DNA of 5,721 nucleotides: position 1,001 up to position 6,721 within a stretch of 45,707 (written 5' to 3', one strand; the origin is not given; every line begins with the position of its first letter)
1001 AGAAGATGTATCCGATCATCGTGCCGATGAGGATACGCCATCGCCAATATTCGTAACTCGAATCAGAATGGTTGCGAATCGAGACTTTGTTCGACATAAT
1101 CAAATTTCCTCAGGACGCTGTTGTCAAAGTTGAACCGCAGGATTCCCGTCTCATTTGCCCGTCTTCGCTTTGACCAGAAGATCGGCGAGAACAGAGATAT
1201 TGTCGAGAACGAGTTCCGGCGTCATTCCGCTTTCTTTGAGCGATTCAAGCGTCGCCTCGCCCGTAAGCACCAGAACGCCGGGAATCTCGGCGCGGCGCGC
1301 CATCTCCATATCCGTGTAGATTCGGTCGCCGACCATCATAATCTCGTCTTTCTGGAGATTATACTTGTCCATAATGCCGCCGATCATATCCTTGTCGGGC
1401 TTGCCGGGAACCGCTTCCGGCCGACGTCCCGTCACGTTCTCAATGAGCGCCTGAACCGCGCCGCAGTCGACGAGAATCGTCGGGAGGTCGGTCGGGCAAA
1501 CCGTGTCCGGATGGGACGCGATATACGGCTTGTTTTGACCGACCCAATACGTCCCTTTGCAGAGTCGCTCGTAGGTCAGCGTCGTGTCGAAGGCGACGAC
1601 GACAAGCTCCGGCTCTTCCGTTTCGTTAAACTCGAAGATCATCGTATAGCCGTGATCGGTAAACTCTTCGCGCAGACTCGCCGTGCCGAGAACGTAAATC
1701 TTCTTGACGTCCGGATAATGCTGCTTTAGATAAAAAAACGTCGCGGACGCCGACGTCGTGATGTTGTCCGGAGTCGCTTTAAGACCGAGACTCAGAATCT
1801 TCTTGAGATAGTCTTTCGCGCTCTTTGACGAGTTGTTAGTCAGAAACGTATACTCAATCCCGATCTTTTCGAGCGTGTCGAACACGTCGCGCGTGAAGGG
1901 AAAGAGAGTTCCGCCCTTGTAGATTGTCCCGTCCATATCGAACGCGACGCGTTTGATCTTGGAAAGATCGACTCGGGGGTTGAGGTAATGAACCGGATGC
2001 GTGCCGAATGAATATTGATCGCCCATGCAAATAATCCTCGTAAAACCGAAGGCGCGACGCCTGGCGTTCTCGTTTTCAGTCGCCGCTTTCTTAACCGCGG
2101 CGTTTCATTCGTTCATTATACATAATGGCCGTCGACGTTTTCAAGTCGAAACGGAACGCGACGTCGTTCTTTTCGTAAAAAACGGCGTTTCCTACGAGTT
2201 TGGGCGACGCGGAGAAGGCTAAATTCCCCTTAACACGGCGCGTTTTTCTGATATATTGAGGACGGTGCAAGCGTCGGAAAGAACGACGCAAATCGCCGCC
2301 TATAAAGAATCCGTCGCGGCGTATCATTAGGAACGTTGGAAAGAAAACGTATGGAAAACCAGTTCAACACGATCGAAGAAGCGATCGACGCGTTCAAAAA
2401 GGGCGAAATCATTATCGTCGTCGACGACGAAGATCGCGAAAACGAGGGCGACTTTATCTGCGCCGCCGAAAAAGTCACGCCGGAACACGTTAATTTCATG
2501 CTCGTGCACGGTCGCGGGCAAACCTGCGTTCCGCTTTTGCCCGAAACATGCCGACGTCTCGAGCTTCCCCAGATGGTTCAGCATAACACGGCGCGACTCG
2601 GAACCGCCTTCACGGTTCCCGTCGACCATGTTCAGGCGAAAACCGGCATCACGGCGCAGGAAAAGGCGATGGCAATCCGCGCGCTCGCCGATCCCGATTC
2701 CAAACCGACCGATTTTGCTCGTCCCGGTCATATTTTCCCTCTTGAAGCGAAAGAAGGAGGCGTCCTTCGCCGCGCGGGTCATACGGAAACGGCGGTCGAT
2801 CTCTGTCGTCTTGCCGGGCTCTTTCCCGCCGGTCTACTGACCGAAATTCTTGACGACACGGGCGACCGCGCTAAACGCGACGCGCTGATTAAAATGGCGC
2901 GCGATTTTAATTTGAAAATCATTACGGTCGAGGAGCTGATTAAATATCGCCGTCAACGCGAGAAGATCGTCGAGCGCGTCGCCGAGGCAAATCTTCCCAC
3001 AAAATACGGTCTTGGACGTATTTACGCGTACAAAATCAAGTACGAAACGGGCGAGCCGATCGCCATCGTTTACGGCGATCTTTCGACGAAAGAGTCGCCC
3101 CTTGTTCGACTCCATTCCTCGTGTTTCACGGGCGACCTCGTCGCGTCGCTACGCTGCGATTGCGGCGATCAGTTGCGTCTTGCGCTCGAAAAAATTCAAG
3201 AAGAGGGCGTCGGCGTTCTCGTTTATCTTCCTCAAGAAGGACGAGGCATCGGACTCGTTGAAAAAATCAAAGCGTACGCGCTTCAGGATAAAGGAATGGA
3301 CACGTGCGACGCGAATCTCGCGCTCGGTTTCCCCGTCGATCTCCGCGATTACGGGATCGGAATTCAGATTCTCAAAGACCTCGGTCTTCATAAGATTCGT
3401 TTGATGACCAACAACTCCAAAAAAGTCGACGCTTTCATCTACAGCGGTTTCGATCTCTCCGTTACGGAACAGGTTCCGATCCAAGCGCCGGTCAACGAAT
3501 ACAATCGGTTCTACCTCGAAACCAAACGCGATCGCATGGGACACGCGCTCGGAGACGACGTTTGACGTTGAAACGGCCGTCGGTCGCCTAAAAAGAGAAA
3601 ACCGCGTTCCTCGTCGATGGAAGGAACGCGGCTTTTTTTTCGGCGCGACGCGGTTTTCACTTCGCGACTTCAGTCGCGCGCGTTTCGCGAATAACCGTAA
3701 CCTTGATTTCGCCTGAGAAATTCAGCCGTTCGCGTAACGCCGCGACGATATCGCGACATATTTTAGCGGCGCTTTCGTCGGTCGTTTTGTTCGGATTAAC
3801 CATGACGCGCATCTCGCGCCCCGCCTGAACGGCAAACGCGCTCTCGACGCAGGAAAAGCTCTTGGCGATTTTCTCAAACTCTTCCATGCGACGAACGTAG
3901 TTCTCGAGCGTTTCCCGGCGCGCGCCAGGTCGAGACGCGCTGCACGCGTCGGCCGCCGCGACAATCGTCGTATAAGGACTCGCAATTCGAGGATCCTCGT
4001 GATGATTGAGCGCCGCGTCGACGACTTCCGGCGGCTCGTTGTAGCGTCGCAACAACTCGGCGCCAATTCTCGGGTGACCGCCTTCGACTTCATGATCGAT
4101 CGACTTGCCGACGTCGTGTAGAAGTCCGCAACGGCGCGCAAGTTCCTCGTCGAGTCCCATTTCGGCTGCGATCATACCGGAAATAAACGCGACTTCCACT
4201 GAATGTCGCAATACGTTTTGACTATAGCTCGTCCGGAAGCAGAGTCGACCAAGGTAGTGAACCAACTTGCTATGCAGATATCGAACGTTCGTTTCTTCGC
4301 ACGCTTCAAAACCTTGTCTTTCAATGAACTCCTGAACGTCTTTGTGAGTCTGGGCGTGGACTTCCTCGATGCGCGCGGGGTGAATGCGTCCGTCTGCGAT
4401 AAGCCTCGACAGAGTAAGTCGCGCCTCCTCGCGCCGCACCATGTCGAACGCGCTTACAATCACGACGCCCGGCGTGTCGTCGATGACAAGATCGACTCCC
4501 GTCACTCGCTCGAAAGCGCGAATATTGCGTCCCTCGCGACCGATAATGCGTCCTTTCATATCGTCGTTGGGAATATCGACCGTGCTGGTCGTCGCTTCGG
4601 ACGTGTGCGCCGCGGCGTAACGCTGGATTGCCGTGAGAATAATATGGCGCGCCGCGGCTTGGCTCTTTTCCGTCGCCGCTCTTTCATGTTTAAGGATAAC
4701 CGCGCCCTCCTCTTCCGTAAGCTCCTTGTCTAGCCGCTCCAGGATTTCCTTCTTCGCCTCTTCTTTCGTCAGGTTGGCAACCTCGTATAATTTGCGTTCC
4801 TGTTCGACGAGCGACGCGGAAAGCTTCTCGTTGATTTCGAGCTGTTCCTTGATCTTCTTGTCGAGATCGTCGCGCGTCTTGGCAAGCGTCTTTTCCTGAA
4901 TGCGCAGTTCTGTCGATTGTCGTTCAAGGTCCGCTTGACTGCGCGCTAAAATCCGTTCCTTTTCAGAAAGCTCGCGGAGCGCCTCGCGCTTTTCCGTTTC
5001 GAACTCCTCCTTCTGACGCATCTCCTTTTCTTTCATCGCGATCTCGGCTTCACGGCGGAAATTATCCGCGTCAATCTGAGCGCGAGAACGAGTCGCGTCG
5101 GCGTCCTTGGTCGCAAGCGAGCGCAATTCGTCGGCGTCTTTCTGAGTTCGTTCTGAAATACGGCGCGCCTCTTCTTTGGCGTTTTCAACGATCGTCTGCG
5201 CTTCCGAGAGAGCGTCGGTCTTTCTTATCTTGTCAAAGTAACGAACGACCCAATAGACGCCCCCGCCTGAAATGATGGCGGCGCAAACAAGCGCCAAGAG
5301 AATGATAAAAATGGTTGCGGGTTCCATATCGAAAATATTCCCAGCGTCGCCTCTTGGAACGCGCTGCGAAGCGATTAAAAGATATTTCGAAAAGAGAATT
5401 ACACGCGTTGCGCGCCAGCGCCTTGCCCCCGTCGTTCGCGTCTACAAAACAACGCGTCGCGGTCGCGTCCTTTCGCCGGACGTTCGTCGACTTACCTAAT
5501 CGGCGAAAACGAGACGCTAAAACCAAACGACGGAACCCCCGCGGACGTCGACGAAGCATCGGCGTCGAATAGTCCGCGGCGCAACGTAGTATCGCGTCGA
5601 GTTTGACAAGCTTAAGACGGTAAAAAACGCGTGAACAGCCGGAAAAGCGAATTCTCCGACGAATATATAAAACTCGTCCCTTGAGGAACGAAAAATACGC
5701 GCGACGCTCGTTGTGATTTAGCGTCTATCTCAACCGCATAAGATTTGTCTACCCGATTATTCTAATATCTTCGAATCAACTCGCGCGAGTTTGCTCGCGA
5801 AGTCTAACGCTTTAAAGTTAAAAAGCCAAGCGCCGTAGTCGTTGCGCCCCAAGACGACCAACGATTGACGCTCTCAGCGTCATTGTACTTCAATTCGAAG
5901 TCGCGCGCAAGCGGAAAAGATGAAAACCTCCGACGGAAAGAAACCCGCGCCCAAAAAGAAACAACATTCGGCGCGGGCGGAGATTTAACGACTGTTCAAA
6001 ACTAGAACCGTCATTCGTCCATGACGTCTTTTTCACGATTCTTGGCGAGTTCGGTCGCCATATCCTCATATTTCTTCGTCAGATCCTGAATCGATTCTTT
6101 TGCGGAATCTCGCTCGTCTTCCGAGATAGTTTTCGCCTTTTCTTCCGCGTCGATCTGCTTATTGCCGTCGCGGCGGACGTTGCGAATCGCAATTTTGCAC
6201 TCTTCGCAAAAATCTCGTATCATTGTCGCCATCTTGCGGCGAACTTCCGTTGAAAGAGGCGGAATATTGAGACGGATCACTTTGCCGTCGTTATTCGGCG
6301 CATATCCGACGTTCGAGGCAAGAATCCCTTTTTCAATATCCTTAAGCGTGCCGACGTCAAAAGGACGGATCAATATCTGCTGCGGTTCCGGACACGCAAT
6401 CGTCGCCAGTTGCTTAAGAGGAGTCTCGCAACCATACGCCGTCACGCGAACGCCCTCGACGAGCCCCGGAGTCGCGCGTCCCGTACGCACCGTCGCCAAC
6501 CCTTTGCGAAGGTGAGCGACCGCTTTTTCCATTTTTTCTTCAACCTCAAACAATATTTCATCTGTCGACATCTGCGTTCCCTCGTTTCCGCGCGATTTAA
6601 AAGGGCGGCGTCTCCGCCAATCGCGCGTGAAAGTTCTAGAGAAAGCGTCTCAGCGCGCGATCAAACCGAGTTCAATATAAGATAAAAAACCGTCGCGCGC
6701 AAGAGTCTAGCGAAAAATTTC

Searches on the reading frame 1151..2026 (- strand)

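Call 28: search_protein_families(library=pfam, proteins=[window:1151-2026:-], max_evalue=0.001)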
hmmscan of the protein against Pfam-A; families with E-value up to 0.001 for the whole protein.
window:1151-2026:- (291 aa): 4 families
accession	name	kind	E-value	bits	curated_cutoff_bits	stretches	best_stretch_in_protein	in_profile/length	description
PF13344.12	Hydrolase_6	-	1.5e-25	89.6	27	1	27-127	1-100/101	Haloacid dehalogenase-like hydrolase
PF13242.12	Hydrolase_like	-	5e-17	62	22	1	208-278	3-73/75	HAD-hyrolase-like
PF00702.32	Hydrolase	-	4.8e-14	53.6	26.4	1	24-246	1-190/191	haloacid dehalogenase-like hydrolase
PF13419.12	HAD_2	-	6.1e-10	39.9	23.8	1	207-251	133-176/178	Haloacid dehalogenase-like hydrolase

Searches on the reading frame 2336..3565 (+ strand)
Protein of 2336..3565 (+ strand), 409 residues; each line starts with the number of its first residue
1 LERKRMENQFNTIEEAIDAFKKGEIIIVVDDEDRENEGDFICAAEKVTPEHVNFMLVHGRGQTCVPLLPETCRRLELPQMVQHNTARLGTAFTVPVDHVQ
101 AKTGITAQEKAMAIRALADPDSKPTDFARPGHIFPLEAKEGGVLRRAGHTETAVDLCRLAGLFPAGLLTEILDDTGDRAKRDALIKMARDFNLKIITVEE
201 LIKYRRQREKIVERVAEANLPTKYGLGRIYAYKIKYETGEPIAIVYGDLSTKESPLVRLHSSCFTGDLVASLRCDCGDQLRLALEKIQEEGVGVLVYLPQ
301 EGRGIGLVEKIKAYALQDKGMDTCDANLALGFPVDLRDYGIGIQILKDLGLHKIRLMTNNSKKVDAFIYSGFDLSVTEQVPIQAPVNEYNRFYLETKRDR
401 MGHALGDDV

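Call 28: search_protein_families(library=pfam, proteins=[window:2336-3565:+], max_evalue=0.001)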
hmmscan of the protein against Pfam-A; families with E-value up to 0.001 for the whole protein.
window:2336-3565:+ (409 aa): 2 families
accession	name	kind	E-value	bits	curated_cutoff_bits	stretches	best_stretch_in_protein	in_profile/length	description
PF00926.24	DHBP_synthase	-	6.7e-81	270.8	26.4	1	14-204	1-191/191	3,4-dihydroxy-2-butanone 4-phosphate synthase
PF00925.25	GTP_cyclohydro2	-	9.1e-63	211.2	23.3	1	213-381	1-165/165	GTP cyclohydrolase II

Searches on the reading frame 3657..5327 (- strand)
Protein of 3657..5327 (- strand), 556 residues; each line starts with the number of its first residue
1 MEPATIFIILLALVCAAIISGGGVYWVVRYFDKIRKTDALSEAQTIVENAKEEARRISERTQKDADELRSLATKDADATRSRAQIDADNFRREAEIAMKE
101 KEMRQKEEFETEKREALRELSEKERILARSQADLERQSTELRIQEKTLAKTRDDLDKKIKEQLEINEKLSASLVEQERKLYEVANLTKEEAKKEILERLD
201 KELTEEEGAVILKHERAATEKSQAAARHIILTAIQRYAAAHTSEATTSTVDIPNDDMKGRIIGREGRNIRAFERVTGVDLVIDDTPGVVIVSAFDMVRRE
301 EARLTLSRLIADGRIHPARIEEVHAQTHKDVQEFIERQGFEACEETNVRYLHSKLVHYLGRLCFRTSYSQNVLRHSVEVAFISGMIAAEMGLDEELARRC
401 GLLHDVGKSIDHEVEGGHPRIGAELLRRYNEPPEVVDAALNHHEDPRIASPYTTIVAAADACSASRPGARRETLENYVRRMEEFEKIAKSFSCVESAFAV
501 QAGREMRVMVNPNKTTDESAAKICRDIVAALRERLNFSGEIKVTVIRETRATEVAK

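Call 28: search_protein_families(library=pfam, proteins=[window:3657-5327:-], max_evalue=0.001)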
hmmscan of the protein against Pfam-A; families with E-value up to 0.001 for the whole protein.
window:3657-5327:- (556 aa): 4 families
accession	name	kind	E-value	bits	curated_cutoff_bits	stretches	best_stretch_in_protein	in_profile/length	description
PF12072.13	RNase_Y_N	-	1.4e-24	87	32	1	9-241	3-201/201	RNase Y N-terminal region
PF01966.28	HD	-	2.5e-21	76.5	22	1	372-464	1-115/116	HD domain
PF08668.18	HDOD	-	5.3e-09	36.3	22.9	1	370-409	93-133/196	HDOD domain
PF00013.35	KH_1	-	2.6e-07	30.7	21.5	1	248-293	2-52/66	KH domain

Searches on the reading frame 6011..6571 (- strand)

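Call 28: search_protein_families(library=pfam, proteins=[window:6011-6571:-], max_evalue=0.001)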
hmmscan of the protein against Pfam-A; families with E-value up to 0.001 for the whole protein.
window:6011-6571:- (186 aa): 1 family
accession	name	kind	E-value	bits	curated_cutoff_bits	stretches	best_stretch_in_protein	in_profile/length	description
PF01765.24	RRF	-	1.8e-54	184.4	29.7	1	22-184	2-164/164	Ribosome recycling factor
